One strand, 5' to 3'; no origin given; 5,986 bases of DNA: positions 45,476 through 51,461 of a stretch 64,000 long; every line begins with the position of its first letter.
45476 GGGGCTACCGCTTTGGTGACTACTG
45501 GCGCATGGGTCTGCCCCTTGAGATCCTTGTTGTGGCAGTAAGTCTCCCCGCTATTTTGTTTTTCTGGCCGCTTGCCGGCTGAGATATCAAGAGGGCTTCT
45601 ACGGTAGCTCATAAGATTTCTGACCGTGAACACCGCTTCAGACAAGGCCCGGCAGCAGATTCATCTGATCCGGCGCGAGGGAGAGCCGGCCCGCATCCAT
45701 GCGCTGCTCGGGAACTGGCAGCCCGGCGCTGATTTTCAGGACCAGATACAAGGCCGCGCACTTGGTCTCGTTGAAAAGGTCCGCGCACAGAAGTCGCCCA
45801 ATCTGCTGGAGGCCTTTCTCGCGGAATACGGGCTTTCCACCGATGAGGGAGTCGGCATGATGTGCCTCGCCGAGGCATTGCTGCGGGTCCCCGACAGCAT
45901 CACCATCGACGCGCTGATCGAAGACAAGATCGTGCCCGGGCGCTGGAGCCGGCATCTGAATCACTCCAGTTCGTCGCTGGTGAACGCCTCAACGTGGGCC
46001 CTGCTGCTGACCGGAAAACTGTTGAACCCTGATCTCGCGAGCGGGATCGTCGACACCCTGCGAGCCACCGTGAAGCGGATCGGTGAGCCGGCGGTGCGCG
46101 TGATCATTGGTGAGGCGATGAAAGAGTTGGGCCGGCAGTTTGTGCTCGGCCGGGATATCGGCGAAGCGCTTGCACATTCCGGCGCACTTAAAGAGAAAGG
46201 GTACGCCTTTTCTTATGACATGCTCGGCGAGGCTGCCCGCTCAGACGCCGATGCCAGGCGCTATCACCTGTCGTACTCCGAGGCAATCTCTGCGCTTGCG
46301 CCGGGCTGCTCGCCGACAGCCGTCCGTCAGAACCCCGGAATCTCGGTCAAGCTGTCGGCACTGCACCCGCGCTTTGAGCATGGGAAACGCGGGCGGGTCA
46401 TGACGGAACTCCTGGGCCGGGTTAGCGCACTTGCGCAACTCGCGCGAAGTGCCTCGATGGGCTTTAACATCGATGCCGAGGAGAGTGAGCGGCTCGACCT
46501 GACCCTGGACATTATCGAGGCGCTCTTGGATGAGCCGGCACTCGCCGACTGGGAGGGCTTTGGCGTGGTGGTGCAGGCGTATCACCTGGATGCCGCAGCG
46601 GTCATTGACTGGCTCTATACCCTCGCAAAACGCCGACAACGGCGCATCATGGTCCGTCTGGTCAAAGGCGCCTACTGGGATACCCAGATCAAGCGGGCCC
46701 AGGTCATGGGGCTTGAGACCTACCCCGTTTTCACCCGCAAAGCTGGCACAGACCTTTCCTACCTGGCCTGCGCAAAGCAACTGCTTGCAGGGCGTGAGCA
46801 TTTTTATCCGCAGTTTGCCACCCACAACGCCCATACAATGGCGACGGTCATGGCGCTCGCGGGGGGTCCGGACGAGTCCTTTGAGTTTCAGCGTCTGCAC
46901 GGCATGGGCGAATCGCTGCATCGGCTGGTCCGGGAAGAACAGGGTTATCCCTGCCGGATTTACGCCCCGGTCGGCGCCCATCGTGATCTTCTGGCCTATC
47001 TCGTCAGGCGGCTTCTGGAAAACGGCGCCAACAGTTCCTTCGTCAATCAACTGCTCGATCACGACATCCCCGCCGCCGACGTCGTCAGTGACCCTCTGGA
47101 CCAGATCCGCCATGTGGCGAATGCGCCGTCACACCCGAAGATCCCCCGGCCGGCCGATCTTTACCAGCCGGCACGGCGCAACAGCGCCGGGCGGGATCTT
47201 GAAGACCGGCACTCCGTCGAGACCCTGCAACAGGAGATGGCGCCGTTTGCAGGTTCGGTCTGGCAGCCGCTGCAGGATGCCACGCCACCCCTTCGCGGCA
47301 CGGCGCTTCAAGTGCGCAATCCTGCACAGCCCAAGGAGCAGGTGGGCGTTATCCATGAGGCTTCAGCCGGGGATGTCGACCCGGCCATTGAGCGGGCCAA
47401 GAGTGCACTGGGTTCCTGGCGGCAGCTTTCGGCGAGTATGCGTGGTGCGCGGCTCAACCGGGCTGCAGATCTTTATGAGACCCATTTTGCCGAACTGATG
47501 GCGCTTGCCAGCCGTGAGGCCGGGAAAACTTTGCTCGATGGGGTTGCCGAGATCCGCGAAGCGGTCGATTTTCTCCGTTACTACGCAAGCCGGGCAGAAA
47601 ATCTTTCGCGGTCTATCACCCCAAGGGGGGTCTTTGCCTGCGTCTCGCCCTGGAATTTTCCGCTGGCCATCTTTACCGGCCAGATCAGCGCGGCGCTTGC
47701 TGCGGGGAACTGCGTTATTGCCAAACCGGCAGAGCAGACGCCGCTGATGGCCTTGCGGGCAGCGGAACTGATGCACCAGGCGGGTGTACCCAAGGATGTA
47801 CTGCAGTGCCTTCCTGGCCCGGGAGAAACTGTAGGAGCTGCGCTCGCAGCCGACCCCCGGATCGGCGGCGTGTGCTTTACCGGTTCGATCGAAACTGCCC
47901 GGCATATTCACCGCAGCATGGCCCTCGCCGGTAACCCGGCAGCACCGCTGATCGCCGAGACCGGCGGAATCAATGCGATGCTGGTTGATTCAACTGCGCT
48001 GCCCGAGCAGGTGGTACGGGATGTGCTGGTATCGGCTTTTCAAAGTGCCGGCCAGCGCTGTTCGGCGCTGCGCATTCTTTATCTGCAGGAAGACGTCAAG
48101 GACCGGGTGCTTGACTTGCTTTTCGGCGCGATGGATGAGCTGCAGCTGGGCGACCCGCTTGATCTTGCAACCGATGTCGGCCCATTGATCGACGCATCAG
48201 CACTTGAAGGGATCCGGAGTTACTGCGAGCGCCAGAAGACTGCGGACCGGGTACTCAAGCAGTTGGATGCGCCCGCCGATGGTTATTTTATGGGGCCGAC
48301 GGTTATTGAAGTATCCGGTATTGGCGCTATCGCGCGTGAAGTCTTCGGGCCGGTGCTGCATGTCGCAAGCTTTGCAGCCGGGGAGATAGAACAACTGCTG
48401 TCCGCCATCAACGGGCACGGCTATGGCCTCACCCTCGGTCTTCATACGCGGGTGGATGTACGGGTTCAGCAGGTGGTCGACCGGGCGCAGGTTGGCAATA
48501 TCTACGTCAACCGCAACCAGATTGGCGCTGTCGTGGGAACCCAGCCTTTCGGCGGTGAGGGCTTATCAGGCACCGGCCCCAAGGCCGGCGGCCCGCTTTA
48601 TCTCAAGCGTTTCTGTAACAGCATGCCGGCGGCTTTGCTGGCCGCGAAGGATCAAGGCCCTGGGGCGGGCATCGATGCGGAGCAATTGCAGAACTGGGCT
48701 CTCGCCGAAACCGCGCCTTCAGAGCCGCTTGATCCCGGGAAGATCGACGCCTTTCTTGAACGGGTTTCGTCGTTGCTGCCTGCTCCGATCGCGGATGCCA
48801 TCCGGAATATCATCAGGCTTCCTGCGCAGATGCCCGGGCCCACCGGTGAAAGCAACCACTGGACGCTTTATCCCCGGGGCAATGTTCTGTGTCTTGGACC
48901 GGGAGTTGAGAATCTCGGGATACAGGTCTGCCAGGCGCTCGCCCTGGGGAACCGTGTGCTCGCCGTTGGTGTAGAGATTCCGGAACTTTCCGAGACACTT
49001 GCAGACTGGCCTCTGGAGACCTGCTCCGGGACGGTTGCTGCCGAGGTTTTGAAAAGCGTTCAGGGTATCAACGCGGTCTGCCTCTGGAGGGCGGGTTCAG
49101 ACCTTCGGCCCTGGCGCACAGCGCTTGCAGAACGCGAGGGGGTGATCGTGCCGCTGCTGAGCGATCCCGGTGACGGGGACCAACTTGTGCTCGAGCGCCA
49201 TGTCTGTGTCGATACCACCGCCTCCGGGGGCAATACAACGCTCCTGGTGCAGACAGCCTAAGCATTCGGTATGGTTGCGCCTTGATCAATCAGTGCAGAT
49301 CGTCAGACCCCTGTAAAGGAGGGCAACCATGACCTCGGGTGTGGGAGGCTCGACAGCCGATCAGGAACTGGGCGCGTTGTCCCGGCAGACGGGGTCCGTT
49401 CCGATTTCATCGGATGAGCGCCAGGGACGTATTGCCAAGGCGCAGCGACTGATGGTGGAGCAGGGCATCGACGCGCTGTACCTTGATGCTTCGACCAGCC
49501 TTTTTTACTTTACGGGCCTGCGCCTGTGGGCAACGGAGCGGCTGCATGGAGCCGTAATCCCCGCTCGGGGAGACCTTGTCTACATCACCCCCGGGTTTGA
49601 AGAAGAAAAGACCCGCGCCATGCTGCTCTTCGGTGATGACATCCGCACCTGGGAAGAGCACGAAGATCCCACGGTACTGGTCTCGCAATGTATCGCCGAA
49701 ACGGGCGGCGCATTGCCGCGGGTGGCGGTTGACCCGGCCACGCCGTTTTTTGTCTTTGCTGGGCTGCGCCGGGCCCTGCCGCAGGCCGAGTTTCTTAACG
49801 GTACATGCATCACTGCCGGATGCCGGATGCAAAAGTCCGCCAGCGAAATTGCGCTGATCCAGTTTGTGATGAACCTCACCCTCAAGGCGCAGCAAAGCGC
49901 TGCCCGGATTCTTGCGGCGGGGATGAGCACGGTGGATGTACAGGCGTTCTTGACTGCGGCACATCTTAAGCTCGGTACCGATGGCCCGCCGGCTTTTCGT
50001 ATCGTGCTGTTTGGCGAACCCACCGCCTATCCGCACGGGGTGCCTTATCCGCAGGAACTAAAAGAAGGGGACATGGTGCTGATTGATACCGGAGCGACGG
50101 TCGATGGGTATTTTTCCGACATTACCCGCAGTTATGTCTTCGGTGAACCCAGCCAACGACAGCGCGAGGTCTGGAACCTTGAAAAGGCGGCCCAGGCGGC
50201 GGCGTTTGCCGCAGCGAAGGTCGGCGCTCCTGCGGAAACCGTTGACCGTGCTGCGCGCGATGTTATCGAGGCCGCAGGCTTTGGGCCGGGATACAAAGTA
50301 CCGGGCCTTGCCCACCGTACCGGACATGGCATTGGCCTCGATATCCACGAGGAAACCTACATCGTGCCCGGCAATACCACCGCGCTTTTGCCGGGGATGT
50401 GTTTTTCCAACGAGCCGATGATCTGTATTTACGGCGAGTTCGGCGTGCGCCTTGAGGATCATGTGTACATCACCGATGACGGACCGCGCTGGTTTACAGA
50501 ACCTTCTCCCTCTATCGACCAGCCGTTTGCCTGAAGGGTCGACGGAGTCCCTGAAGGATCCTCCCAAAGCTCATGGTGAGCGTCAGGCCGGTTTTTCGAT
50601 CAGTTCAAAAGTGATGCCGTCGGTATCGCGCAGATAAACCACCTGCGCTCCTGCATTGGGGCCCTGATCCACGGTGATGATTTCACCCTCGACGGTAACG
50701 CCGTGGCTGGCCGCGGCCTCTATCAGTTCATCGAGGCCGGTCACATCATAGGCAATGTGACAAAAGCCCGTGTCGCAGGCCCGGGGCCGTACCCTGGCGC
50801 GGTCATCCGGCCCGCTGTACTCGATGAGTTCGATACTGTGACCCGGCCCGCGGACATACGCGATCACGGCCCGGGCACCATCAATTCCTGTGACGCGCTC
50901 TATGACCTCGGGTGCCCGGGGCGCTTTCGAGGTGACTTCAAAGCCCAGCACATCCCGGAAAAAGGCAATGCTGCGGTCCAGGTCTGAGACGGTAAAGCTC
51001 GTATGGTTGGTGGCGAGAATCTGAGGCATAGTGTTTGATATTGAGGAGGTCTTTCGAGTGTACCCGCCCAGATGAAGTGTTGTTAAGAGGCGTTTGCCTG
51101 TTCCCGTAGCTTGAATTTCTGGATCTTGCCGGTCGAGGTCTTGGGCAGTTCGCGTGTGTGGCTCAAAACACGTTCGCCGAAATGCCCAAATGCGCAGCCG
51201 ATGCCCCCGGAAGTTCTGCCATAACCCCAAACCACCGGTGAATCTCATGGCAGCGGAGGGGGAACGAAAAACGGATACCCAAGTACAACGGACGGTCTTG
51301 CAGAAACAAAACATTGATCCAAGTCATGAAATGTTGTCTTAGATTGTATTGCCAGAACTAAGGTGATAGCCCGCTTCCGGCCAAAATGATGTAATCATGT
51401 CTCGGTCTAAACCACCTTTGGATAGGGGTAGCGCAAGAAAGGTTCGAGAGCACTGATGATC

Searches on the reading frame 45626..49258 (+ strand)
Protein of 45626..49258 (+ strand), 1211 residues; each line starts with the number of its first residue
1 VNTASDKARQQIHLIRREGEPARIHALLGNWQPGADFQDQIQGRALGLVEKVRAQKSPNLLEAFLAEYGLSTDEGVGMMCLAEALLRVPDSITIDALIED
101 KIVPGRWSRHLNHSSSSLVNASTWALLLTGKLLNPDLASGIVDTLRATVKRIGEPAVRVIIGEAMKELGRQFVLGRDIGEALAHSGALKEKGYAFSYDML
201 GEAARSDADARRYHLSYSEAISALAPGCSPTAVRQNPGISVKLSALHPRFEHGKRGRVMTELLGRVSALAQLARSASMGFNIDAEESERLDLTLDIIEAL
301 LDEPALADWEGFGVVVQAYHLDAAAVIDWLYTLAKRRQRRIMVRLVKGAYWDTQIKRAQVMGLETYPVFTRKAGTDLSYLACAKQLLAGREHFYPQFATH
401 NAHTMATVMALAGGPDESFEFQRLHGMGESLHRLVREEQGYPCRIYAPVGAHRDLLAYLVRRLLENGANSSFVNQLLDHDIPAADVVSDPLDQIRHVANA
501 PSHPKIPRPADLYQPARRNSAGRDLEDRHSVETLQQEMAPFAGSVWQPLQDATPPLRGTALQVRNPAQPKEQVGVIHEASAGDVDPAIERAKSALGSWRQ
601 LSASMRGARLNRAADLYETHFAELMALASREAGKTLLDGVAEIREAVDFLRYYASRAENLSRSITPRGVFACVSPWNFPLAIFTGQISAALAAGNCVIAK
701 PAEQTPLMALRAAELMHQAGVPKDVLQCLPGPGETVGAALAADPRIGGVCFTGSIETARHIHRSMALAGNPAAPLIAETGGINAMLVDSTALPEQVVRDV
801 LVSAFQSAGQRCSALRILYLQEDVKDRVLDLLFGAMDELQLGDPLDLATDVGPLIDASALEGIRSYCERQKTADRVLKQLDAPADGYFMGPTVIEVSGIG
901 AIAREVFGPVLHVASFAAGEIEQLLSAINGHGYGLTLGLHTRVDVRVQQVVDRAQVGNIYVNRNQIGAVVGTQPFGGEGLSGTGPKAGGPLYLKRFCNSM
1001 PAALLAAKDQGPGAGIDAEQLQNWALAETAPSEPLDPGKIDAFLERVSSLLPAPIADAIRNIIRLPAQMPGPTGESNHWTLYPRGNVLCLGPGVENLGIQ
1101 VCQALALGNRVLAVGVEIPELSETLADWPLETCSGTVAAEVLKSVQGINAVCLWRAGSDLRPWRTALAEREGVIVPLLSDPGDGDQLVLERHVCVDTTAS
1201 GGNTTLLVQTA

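Call 15: search_protein_families(library=pfam, proteins=[window:45626-49258:+], max_evalue=0.01)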
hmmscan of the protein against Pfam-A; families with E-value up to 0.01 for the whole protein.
window:45626-49258:+ (1211 aa): 3 families
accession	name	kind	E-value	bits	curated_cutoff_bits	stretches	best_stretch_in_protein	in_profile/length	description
PF00171.27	Aldedh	-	1.5e-110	370.3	23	1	560-998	8-457/461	Aldehyde dehydrogenase family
PF01619.24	Pro_dh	-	4.5e-103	345.1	27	1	183-475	3-278/278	Proline dehydrogenase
PF14850.11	Pro_dh-DNA_bdg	-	3.3e-37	127.8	27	1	61-172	2-112/112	DNA-binding domain of Proline dehydrogenase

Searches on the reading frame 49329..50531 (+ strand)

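Call 15: search_protein_families(library=pfam, proteins=[window:49329-50531:+], max_evalue=0.01)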
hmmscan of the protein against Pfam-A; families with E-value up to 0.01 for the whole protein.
window:49329-50531:+ (401 aa): 2 families
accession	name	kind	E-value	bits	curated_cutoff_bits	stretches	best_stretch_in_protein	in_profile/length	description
PF00557.29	Peptidase_M24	-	1.6e-54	185.3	23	1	179-383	5-208/208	Metallopeptidase family M24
PF01321.24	Creatinase_N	-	5.1e-18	66.3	22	1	34-167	1-127/128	Creatinase/Prolidase N-terminal domain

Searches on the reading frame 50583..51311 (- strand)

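Call 15: search_protein_families(library=pfam, proteins=[window:50583-51311:-], max_evalue=0.01)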
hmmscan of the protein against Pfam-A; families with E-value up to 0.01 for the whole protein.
window:50583-51311:- (242 aa): 5 families
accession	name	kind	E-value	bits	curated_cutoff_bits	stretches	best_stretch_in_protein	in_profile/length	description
PF00903.31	Glyoxalase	-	1.8e-16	61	20.6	1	102-237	3-121/121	Glyoxalase/Bleomycin resistance protein/Dioxygenase superfamily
PF13669.12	Glyoxalase_4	-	1.3e-11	45.2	27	1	102-210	1-96/109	Glyoxalase/Bleomycin resistance protein/Dioxygenase superfamily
PF22677.2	Ble-like_N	-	2.3e-05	24.5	24.5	1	108-128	9-29/41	Bleomycin resistance protein-like N-terminal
PF13468.12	Glyoxalase_3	-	7.7e-05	23.3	25.1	1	103-229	3-122/176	Glyoxalase-like domain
PF18029.7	Glyoxalase_6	-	0.003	18.6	23.6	1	106-238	4-106/106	Glyoxalase-like domain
